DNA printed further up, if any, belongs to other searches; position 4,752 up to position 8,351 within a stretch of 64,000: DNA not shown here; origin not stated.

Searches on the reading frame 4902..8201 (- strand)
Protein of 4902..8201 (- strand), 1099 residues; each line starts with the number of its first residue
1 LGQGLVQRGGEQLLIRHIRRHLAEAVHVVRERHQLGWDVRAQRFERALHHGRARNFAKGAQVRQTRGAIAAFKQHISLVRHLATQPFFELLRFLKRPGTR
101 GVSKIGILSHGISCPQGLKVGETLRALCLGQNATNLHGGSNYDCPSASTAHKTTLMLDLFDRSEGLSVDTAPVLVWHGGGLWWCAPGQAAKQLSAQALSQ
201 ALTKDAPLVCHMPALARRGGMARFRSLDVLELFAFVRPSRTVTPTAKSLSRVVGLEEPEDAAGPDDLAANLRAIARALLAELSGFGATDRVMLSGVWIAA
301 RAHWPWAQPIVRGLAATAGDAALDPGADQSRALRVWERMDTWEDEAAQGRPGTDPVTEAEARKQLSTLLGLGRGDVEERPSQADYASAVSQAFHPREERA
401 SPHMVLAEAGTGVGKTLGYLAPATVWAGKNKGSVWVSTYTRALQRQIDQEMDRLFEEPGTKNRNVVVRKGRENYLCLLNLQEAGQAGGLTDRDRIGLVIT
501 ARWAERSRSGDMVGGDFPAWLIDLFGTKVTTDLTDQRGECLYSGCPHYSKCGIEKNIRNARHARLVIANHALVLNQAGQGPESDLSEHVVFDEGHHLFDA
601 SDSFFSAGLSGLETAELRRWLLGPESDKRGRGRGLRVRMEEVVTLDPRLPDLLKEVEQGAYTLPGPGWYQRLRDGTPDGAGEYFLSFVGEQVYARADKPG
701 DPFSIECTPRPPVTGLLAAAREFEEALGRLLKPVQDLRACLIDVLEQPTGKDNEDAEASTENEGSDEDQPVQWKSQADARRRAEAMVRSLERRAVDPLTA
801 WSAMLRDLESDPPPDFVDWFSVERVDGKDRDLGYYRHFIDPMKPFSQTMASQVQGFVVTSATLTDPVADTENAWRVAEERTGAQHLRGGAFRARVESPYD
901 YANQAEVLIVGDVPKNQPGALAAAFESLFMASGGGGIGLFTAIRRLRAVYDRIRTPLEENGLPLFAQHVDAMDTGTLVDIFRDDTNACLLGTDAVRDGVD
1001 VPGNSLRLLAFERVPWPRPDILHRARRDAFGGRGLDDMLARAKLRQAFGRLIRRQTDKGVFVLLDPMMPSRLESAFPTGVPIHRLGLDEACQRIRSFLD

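Call 36: search_protein_families(library=pfam, proteins=[window:4902-8201:-], max_evalue=0.00001)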
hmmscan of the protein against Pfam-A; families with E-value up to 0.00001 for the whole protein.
window:4902-8201:- (1099 aa): 2 families
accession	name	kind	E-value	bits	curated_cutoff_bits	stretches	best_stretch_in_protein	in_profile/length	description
PF13307.12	Helicase_C_2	-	2e-21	77.2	25.3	1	927-1077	3-164/170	Helicase C-terminal domain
PF00270.35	DEAD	-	1.6e-07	31.6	26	0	402-463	14-77/167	DEAD/DEAH box helicase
